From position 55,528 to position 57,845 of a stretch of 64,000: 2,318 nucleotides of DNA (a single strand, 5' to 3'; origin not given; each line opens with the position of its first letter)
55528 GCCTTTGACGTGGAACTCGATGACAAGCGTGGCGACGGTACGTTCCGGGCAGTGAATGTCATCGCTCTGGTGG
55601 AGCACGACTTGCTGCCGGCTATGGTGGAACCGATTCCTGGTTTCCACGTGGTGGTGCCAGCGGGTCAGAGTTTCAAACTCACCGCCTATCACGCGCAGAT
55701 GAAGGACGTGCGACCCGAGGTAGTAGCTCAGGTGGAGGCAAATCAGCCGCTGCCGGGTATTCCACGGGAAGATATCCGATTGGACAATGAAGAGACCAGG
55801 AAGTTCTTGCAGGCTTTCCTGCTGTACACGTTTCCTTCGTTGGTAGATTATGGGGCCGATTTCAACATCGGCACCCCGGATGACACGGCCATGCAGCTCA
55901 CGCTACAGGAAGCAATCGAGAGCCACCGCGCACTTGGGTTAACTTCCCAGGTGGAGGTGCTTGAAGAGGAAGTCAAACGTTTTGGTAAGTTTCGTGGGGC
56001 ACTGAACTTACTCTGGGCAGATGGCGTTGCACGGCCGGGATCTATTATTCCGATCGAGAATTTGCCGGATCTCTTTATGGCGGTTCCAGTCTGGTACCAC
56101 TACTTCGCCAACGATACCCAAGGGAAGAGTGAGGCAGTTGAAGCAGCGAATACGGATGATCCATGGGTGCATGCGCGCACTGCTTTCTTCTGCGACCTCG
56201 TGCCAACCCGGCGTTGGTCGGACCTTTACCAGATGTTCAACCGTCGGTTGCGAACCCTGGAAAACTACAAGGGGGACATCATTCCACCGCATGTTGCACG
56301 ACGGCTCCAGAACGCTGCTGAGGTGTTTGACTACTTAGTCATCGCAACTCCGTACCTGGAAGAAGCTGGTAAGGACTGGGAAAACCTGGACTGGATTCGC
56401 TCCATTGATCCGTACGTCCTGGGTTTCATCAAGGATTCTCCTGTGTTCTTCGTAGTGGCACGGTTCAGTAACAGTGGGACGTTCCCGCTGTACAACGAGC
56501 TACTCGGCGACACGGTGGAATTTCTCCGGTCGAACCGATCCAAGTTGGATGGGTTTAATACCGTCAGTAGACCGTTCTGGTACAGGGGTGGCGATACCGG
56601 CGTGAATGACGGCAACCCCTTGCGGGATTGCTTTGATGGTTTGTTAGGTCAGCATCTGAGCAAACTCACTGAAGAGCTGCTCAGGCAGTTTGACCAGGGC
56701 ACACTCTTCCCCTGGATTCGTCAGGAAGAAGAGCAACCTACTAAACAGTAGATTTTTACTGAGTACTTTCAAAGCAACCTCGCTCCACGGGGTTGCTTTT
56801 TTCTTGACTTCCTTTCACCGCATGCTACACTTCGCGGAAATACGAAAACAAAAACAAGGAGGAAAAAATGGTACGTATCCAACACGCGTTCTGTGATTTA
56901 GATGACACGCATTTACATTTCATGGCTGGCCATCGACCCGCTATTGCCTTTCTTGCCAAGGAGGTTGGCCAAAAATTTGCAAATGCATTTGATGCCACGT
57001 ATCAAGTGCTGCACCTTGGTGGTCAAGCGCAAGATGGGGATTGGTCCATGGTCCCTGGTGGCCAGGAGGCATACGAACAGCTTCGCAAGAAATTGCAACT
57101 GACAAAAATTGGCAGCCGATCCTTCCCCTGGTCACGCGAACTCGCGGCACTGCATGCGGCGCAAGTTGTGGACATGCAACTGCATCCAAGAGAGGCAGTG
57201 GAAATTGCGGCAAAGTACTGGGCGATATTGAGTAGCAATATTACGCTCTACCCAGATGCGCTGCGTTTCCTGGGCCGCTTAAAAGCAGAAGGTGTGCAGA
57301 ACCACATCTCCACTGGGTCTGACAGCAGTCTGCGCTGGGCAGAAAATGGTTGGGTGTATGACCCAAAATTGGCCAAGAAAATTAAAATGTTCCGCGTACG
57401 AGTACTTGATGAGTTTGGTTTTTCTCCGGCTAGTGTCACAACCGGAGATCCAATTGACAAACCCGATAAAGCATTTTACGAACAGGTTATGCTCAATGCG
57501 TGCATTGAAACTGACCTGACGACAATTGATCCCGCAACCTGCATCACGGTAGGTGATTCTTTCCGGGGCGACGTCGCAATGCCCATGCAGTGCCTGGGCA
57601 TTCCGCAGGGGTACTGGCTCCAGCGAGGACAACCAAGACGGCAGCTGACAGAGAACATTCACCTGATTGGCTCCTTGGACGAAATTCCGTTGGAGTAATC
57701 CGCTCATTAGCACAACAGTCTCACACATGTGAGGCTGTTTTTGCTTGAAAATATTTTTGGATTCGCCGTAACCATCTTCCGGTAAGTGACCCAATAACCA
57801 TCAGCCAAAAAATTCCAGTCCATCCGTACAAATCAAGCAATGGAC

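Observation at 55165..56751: Cold-shock domain fused to a large unknown C-terminal domain, expressed from a consensus promoter with a roughly 150-nt 5' UTR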

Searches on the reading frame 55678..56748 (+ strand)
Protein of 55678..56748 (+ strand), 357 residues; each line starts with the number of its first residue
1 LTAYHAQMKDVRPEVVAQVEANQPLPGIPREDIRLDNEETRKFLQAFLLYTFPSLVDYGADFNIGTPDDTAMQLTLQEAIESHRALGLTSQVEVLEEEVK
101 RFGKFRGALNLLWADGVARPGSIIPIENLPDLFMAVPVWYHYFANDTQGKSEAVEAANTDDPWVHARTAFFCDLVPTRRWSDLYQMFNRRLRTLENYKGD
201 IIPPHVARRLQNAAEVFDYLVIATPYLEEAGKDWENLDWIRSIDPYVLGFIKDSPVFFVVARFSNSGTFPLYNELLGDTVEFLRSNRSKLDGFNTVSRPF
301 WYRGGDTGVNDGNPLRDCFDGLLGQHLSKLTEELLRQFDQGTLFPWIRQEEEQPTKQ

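Call 39: predict_structure(alignment_id=A2)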
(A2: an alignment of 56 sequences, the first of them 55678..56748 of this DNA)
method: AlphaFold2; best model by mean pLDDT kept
length: 357 residues; sequences in the alignment: 56
mean_pLDDT: 92.0   pTM: 0.91
mean pLDDT of the five models: 92.0, 91.2, 91.1, 90.5, 89.9
residues with pLDDT >= 90: 286; 70-90: 55; 50-70: 12; < 50: 4
segments of 3 or more residues with pLDDT < 50: 308-310
pLDDT, mean of each block of 10 residues (from residue 1): 76 97 95 92 96 93 87 89 96 94 95 94 97 98 96 95 96 96 97 94 95 97 94 84 92 96 86 96 97 95 68 77 97 98 96 61
secondary structure, 60 per line:
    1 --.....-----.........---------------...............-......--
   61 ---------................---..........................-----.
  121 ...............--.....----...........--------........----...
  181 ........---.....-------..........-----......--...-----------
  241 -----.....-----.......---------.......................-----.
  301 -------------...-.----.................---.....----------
elements in order: H3-7 H13-21 H37-51 H53-58 H70-85 H89-114 E123-125 H126-135 E138-142 H147-157 H166-173 H178-188 H204-213 E219-224 E246-250 E256-262 H272-294 H323-339 H343-347

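Call 53: fold_search(model_id=the predicted structure, library=viral)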
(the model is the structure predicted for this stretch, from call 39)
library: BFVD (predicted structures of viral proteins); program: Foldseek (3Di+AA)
matches with E <= 10: 74; with E <= 0.001: 0
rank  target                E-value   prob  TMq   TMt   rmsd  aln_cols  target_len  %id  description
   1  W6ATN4                8.3e-02  0.07  0.11  0.09  22.3       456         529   12  Uncharacterized protein [Erwinia phage Ea35-70]
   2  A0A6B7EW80            4.2e-01  0.04  0.12  0.11  23.3       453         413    8  (no name in the UniProt tables at hand)
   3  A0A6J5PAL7            6.5e-01  0.03  0.10  0.06  23.2       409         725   10  Uncharacterized protein [uncultured Caudovirales phage]
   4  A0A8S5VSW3            7.5e-01  0.02  0.11  0.07  32.3       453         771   10  (no name in the UniProt tables at hand)
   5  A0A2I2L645            1.2e+00  0.02  0.10  0.10  21.2       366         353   11  Uncharacterized protein [Orpheovirus IHUMI-LCC2]
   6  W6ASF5                1.2e+00  0.05  0.08  0.07  20.7       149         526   16  Uncharacterized protein [Erwinia phage Ea35-70]
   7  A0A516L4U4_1          1.4e+00  0.02  0.12  0.05  21.2       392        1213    8  (no name in the UniProt tables at hand)
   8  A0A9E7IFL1            1.5e+00  0.04  0.07  0.12  17.3       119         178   17  (no name in the UniProt tables at hand)
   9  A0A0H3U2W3            1.6e+00  0.02  0.12  0.15  21.0       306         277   12  RecT [Staphylococcus phage 23MRA]
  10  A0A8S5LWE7            1.6e+00  0.02  0.10  0.13  23.5       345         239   10  Uncharacterized protein [Siphoviridae sp. ct3pR10]
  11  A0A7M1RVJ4            1.7e+00  0.01  0.09  0.06  24.2       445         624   11  Uncharacterized protein [uncultured phage cr109_1]
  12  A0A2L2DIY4            2.3e+00  0.02  0.13  0.10  23.2       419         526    9  Transposase [Acanthamoeba polyphaga mimivirus]
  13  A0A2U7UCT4            2.8e+00  0.02  0.15  0.11  27.9       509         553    9  Uncharacterized protein [Pandoravirus neocaledonia]
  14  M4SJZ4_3              2.8e+00  0.02  0.10  0.04  20.8       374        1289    9  LamG-like jellyroll fold domain-containing protein (Fragment) [Synechococcus phage Syn30]
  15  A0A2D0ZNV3            2.8e+00  0.01  0.08  0.09  20.3       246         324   15  UL79 [vespertilionid gammaherpesvirus 3]
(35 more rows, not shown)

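Call 93: search_dna_similar(query=window:55678-56748:+, collection=phages, mode=protein, max_evalue=0.001, max_rows=10)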
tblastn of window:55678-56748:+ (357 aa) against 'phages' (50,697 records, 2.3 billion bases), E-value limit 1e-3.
No match.

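Call 94: search_dna_similar(query=window:55678-56748:+, collection=plasmids, mode=protein, max_evalue=0.001, max_rows=10)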
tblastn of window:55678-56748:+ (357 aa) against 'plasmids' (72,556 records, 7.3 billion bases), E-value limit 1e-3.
No match.

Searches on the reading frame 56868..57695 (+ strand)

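Call 89: search_protein_families(library=pfam, proteins=[window:56868-57695:+], max_evalue=0.01)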
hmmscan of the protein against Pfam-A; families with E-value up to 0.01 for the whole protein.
window:56868-57695:+ (276 aa): 1 family
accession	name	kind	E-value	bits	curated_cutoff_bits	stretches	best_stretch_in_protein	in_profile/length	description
PF00702.32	Hydrolase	-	1.1e-07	32.9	26.4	1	5-238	2-186/191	haloacid dehalogenase-like hydrolase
